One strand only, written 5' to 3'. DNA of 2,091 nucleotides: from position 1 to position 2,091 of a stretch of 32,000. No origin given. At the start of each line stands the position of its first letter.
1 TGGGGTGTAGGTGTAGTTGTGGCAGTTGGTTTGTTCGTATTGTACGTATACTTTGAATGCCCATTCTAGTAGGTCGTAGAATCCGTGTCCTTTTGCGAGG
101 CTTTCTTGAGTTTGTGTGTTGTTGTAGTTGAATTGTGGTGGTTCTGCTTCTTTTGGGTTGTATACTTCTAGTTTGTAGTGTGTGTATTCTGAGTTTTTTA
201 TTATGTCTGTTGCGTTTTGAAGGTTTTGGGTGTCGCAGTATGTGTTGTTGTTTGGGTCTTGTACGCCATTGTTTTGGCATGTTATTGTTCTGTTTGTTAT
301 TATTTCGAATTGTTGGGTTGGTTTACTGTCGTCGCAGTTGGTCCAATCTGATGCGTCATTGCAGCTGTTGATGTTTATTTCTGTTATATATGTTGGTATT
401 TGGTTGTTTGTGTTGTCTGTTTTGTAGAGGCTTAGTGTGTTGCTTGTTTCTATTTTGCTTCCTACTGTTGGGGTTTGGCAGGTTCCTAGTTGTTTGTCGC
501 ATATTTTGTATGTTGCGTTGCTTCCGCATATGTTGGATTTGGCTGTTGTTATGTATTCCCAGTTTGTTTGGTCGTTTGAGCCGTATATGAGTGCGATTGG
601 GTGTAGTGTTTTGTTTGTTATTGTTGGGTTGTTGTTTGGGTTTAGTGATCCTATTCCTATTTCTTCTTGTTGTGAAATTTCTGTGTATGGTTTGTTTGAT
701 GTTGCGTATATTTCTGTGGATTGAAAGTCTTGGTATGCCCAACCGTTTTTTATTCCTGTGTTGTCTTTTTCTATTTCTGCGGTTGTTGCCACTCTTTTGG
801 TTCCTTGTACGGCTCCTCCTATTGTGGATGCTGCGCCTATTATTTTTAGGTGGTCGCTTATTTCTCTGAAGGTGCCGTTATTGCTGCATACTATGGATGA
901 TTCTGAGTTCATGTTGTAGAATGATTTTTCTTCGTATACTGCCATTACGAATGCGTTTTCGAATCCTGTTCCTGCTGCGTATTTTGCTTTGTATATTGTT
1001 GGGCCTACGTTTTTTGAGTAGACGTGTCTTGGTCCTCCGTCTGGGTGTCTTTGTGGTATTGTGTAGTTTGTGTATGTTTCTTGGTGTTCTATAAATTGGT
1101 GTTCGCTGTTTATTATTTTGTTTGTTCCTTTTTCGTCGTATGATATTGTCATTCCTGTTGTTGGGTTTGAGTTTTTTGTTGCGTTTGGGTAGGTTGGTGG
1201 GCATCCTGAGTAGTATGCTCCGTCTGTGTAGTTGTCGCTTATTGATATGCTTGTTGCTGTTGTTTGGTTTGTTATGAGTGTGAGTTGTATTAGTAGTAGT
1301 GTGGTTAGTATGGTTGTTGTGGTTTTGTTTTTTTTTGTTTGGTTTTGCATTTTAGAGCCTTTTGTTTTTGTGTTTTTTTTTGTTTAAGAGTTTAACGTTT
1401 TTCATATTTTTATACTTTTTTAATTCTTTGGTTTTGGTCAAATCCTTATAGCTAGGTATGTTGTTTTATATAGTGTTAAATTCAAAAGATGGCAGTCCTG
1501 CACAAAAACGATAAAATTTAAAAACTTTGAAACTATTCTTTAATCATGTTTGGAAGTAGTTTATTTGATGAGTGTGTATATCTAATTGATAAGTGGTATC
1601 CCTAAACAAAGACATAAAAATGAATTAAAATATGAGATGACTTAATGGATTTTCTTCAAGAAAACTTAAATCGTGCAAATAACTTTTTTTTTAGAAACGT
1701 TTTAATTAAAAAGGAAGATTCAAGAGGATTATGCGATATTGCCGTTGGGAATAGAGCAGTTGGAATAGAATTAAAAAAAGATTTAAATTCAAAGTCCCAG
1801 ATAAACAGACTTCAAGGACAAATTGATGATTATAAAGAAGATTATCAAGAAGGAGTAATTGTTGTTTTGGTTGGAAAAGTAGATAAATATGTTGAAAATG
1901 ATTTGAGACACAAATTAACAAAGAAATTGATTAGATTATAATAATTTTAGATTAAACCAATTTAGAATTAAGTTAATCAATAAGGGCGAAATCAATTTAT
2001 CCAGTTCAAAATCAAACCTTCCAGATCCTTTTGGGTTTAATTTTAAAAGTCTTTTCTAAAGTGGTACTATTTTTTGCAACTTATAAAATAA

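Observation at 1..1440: Edge-truncated 450-codon ORF, invisible in the ORF track, written almost entirely in A and C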

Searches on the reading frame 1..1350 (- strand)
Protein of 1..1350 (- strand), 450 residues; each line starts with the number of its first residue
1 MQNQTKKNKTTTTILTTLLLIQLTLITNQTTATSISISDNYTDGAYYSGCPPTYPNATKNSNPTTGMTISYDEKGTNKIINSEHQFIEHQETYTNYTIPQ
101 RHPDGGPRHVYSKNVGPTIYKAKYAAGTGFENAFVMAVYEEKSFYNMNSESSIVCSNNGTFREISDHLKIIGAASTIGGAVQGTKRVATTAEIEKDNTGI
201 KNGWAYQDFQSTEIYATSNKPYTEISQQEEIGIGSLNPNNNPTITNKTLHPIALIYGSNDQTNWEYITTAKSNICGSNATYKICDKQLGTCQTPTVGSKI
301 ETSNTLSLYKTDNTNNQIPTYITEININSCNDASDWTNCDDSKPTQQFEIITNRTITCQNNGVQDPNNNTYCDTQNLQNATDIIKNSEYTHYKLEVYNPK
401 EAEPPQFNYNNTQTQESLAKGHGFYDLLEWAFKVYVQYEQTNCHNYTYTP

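Call 9: search_protein_families(library=pfam, proteins=[window:1-1350:-], max_evalue=0.01)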
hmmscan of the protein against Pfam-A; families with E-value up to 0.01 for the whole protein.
window:1-1350:- (450 aa): 0 families

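Call 21: search_protein_representatives(protein=window:1-1350:-)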
Query: 450 residues. Proteins with E-value up to 0.001 (for the whole library): 0; up to 1e-10: 0; up to 1e-30: 0. The best 0 are listed.

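Call 45: predict_structure(protein=window:1-1350:-)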
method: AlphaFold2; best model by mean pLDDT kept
length: 450 residues; sequences in the alignment: 1
mean_pLDDT: 31.9   pTM: 0.18
mean pLDDT of the five models: 31.9, 27.9, 25.1, 24.0, 23.5
residues with pLDDT >= 90: 0; 70-90: 0; 50-70: 20; < 50: 430
segments of 3 or more residues with pLDDT < 50: 2-5, 27-450
pLDDT, mean of each block of 10 residues (from residue 1): 50 64 51 30 25 27 29 35 26 26 31 27 27 30 28 28 30 26 27 30 26 22 26 25 26 28 29 32 36 35 35 33 36 33 29 34 40 41 33 31 33 37 35 30 27
secondary structure, 60 per line:
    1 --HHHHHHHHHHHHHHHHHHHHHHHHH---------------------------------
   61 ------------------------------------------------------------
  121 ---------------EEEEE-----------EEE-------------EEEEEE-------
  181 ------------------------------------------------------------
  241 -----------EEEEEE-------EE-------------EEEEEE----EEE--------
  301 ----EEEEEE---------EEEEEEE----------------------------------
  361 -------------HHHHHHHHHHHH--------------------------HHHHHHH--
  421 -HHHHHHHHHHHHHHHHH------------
elements in order: H3-27 E136-140 E152-154 E168-173 E252-257 E280-285 E290-292 E305-310 E320-326 H374-385 H412-418 H422-438
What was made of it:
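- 1270..1314 (-): Codons 13-27 (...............), the only strongly hydrophobic segment. It is preceded by KKNK, giving a signal-peptide or N-terminal-anchor-like start. AlphaFold2 puts a helix at residues 3-27, though the model is otherwise unusable with pLDDT 32 (call 45).
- On Secreted or surface (S-layer-type) archaeal glycoprotein: The AlphaFold2 model has pLDDT 32 (call 45).
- Tried and rejected: The single-sequence AlphaFold2 model was useless (pLDDT 31.9, call 45), so no fold search was run.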

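Call 52: search_protein_families(library=phrogs, proteins=[window:1-1350:-], max_evalue=0.1)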
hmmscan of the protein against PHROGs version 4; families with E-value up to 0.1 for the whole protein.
window:1-1350:- (450 aa): 0 families

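Call 53: find_related_loci(query=window:1-1350:-, collection=viral_contigs, flank=10000)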
Query window:1-1350:- (450 aa) in viral_contigs; peptide patterns used: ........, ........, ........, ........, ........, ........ (x = any residue, [..] = any of these).
1 stretches matched a pattern, but none encodes a relative of the query by tblastn (E <= 1e-3).

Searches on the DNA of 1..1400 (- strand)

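Call 54: search_dna_similar(query=window:1-1400:-, collection=phages, mode=distant, max_evalue=0.001)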
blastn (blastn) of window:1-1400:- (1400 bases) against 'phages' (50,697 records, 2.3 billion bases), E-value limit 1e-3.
No match.

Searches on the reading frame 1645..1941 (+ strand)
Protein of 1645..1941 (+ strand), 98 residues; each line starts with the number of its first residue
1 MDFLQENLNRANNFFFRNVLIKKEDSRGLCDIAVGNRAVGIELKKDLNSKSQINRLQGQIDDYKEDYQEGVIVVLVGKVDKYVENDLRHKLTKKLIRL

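Call 9: search_protein_families(library=pfam, proteins=[window:1645-1941:+], max_evalue=0.01)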
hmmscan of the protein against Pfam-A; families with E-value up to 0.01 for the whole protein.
window:1645-1941:+ (98 aa): 0 families

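Call 52: search_protein_families(library=phrogs, proteins=[window:1645-1941:+], max_evalue=0.1)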
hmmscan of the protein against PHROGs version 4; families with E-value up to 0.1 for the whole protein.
window:1645-1941:+ (98 aa): 0 families

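Call 69: list_cluster_members(proteins=[L001:10375-11868:+, window:1645-1941:+, L005:150-4508:+])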
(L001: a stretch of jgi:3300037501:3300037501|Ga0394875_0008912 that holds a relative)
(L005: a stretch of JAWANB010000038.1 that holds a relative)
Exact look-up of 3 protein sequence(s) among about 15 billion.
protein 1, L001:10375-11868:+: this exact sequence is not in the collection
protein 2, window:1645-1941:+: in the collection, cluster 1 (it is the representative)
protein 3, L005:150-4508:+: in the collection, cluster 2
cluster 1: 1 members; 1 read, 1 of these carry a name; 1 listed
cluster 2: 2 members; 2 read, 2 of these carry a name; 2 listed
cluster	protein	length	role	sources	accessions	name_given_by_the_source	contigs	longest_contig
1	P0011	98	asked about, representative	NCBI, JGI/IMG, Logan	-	hypothetical protein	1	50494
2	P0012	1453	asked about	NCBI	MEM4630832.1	MAG: S8 family serine peptidase [Candidatus Diapherotrites archaeon]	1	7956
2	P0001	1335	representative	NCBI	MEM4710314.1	MAG: S8 family serine peptidase, partial [Candidatus Diapherotrites archaeon]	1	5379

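Call 70: find_encoding_contigs(protein=window:1645-1941:+, flank=10000, max_places=6)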
Protein window:1645-1941:+ (98 aa): 2 contigs read that carry it; 2 places shown.
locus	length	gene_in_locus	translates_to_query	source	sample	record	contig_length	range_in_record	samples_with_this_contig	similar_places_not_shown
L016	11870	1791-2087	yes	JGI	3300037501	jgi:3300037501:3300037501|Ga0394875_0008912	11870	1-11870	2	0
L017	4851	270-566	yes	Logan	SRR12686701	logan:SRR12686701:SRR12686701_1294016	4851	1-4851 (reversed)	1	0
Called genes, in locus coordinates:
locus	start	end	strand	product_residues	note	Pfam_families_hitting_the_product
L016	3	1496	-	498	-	?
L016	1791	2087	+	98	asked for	-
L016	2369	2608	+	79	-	-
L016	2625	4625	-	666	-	-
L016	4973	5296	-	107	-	PF00338:Ribosomal_S10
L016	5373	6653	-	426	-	PF00009:GTP_EFTU, PF01926:MMR_HSR1 (faint), PF03144:GTP_EFTU_D2, PF03143:GTP_EFTU_D3, PF22594:GTP-eEF1A_C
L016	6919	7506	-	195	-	-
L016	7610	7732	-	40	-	-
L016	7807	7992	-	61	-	-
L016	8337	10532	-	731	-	PF00009:GTP_EFTU, PF22042:EF-G_D2, PF03144:GTP_EFTU_D2, PF14492:EFG_III, PF03764:EFG_IV, PF00679:EFG_C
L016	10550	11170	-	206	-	PF00177:Ribosomal_S7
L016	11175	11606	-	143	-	PF00164:Ribosom_S12_S23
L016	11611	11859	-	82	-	-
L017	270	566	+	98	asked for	-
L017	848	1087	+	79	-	-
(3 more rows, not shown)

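Call 82: search_protein_families(library=pfam, proteins=[window:1645-1941:+], max_evalue=1)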
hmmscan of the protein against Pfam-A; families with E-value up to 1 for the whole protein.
window:1645-1941:+ (98 aa): 0 families
